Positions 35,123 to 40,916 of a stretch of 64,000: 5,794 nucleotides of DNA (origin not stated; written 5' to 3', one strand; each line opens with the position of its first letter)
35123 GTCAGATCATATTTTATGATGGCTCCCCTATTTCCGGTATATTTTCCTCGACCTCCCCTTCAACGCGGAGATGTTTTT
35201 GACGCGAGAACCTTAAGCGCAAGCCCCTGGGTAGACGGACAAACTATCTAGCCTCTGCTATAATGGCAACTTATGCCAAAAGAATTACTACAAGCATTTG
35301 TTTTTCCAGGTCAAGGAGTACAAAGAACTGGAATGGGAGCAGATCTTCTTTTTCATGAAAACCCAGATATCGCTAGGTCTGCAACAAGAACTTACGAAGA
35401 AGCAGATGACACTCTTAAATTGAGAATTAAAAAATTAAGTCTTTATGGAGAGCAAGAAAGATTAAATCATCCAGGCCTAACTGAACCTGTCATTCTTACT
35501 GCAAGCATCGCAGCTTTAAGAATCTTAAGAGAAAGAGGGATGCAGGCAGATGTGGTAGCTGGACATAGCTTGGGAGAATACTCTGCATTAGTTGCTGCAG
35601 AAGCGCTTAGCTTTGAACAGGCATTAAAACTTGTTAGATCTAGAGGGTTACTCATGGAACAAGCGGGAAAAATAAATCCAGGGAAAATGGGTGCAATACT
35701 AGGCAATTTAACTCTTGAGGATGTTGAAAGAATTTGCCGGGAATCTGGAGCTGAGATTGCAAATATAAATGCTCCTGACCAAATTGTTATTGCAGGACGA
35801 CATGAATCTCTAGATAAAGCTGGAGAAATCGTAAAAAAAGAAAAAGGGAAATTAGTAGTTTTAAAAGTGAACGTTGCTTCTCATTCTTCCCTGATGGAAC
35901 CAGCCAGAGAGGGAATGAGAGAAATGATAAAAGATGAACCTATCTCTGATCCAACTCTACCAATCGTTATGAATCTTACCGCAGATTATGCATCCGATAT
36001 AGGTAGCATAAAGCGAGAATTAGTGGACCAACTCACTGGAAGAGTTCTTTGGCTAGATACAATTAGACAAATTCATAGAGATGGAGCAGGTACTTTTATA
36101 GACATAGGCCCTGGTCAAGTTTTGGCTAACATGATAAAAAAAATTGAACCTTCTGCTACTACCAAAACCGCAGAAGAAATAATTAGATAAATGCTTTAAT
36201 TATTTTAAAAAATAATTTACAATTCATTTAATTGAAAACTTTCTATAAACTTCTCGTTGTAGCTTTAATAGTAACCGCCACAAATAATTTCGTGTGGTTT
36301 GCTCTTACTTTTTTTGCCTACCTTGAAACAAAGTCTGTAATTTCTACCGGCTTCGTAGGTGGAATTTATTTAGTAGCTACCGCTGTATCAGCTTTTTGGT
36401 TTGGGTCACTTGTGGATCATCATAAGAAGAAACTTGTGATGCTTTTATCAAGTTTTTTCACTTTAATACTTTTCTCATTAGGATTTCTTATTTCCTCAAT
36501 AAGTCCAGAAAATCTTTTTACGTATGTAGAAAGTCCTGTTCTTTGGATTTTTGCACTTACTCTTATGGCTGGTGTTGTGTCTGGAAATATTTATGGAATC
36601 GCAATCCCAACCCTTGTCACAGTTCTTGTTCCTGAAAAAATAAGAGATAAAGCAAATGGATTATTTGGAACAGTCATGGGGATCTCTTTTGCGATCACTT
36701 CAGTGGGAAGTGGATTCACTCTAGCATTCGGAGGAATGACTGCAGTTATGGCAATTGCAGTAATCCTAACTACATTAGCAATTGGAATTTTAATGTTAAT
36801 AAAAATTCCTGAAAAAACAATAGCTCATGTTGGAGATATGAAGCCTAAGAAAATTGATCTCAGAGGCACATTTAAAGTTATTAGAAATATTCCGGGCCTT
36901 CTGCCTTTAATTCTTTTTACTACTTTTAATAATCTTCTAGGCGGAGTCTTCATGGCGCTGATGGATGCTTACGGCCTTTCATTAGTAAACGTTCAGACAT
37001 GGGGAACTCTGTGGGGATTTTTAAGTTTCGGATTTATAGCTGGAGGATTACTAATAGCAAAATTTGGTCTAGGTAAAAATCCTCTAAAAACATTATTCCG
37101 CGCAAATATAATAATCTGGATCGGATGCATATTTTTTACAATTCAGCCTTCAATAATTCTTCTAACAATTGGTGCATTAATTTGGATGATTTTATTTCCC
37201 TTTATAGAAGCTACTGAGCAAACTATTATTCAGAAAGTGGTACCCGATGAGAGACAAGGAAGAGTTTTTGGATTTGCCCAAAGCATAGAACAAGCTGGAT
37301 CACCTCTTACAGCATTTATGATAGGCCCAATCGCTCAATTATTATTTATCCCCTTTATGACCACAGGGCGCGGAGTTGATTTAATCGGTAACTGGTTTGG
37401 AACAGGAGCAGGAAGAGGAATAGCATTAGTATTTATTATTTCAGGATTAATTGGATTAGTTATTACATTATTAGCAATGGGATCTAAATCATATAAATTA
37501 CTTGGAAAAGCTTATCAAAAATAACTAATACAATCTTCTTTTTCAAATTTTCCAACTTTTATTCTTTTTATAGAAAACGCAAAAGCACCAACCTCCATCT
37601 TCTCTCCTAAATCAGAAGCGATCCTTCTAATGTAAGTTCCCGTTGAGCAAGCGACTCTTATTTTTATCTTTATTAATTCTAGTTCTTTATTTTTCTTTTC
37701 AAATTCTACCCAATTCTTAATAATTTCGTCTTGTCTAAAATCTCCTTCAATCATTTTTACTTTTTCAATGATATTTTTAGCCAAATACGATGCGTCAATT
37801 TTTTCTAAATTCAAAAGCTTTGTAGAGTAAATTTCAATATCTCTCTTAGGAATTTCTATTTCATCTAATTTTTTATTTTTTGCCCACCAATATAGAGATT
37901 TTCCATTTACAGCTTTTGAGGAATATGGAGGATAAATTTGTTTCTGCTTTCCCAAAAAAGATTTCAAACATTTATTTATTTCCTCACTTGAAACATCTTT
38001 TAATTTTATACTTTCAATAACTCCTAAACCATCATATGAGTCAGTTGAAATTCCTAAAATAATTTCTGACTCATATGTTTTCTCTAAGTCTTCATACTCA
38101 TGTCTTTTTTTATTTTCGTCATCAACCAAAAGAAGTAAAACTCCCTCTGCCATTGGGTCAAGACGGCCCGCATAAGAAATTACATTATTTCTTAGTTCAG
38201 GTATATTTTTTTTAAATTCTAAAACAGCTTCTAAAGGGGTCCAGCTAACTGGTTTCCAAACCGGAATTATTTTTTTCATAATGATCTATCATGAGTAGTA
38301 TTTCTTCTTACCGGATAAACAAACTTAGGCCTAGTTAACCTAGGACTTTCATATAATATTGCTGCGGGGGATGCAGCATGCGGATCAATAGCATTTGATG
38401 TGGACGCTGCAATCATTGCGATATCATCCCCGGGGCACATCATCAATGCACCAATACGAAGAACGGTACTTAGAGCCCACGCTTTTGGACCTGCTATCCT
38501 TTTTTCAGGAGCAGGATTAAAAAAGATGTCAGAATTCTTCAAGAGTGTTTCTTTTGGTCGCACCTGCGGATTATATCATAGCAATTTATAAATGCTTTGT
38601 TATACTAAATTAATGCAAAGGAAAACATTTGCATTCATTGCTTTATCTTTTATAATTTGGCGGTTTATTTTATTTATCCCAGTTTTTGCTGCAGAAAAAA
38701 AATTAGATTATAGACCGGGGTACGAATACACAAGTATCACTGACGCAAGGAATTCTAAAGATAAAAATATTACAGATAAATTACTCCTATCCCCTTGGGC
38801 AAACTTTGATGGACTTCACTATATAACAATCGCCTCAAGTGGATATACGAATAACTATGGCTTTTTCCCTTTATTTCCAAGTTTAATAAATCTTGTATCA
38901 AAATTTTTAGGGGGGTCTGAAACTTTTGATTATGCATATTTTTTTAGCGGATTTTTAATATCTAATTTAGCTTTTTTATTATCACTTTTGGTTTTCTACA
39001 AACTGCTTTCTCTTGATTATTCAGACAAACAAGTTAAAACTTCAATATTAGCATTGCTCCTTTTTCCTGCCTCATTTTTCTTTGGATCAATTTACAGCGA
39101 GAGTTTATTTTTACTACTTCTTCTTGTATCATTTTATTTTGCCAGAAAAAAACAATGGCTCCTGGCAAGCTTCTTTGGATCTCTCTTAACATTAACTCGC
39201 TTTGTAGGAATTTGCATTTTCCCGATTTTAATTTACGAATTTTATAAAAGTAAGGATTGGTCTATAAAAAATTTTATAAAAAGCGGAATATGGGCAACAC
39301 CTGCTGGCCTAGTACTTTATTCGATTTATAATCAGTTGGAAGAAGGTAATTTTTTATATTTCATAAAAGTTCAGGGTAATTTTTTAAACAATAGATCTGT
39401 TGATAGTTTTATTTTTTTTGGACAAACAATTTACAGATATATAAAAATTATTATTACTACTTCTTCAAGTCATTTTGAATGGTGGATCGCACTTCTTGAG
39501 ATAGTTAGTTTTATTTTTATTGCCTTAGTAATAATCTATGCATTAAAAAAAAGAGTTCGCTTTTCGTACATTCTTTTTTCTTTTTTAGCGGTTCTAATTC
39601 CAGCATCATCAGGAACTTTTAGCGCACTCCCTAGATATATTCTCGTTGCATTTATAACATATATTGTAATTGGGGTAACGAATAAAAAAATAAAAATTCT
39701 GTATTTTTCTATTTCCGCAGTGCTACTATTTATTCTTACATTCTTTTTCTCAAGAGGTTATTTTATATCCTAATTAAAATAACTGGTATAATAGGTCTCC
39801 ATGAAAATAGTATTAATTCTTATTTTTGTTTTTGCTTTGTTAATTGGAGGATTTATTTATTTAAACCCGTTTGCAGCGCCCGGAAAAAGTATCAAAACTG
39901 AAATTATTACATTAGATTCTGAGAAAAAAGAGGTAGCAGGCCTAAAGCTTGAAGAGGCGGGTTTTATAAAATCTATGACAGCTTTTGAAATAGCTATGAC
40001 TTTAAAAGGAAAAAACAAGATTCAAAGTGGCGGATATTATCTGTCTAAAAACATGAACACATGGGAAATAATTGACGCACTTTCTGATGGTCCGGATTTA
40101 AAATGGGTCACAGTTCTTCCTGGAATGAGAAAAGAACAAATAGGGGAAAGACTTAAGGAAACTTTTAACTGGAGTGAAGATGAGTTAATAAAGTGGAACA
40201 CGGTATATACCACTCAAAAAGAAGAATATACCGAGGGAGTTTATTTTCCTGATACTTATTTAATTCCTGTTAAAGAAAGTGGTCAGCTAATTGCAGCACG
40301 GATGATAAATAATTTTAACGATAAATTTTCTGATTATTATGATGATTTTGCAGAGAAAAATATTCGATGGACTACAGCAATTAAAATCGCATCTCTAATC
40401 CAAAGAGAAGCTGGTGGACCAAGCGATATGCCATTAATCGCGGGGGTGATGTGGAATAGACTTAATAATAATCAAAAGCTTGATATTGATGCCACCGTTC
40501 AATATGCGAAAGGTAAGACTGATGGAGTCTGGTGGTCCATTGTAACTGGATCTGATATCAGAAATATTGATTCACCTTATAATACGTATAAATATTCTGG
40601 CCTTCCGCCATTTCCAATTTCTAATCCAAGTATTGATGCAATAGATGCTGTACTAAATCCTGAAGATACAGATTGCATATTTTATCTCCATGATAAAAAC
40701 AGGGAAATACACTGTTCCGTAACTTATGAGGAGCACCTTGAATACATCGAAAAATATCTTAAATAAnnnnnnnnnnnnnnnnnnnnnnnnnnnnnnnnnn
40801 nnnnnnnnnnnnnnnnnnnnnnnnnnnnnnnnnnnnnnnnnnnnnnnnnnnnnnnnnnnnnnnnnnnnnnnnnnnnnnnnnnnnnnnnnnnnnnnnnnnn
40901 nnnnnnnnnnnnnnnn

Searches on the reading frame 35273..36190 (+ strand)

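Call 10: search_protein_families(library=pfam, proteins=[window:35273-36190:+], max_evalue=0.001)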
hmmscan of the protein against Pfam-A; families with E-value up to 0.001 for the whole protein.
window:35273-36190:+ (305 aa): 1 family
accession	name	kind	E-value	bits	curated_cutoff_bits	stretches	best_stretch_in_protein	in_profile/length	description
PF00698.26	Acyl_transf_1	-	4.3e-37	128.7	32.7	1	9-290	2-277/319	Acyl transferase domain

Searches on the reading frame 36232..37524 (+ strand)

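Call 10: search_protein_families(library=pfam, proteins=[window:36232-37524:+], max_evalue=0.001)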
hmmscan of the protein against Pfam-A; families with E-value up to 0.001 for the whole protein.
window:36232-37524:+ (430 aa): 1 family
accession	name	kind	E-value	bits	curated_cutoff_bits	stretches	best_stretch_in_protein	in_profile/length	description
PF07690.21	MFS_1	-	3.6e-29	102.2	33.4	1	8-359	2-345/347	Major Facilitator Superfamily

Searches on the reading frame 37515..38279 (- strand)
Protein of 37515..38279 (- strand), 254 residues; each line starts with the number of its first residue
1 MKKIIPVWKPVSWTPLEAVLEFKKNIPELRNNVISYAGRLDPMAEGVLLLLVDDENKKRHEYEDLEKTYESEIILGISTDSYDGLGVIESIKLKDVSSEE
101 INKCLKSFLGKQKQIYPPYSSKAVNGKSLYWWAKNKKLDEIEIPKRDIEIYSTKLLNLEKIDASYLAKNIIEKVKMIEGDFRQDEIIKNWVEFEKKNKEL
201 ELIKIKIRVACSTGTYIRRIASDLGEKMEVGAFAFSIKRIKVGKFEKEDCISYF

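Call 10: search_protein_families(library=pfam, proteins=[window:37515-38279:-], max_evalue=0.001)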
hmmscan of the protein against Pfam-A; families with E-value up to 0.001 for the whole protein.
window:37515-38279:- (254 aa): 1 family
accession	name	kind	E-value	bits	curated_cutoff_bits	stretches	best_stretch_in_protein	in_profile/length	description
PF01509.24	TruB_N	-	1.2e-30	107.3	27.3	1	33-161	8-135/149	TruB family pseudouridylate synthase (N terminal domain)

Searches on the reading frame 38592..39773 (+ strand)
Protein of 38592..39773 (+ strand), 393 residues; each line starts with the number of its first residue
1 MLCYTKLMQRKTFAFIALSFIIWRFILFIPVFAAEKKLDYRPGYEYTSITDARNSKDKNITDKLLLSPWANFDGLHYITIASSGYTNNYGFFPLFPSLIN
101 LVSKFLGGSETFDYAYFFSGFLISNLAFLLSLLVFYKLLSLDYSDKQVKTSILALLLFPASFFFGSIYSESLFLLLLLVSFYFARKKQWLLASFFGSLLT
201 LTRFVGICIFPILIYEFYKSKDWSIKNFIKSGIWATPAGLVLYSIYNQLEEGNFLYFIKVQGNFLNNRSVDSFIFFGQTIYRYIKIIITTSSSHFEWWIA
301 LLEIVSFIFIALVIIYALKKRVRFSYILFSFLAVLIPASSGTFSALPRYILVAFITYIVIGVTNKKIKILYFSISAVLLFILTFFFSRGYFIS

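Call 10: search_protein_families(library=pfam, proteins=[window:38592-39773:+], max_evalue=0.001)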
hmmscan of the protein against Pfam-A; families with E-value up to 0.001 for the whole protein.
window:38592-39773:+ (393 aa): 1 family
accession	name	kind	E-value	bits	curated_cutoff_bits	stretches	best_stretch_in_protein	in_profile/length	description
PF04188.19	Mannosyl_trans2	-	1.4e-10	41.6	22.4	1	36-185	25-181/443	Mannosyltransferase (PIG-V)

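Call 94: search_protein_families(library=ncbifam, proteins=[window:38592-39773:+], max_evalue=0.001)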
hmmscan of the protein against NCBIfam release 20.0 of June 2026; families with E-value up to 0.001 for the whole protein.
window:38592-39773:+ (393 aa): 1 family
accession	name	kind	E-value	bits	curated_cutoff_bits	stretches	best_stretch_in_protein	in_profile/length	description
NF046093.1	AZOBR_p60025_fam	subfamily_domain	9.6e-06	25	150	1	95-224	97-218/232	AZOBR_p60025 family cell surface glycopolymer formation protein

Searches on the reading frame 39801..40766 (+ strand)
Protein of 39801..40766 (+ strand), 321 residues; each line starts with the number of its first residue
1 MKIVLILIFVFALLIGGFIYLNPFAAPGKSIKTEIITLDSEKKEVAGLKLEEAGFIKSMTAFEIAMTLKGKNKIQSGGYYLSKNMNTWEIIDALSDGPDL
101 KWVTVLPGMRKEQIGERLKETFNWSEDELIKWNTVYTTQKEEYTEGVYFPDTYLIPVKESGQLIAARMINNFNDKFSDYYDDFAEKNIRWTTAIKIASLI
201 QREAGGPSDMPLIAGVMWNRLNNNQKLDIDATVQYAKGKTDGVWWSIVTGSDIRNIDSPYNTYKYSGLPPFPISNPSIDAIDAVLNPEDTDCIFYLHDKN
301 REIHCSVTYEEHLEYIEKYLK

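Call 10: search_protein_families(library=pfam, proteins=[window:39801-40766:+], max_evalue=0.001)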
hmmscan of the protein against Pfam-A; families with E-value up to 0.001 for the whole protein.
window:39801-40766:+ (321 aa): 1 family
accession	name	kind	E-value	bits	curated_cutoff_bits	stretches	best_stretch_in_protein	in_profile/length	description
PF02618.21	YceG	-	8.1e-68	229.3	32.4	1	48-317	14-274/275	YceG-like family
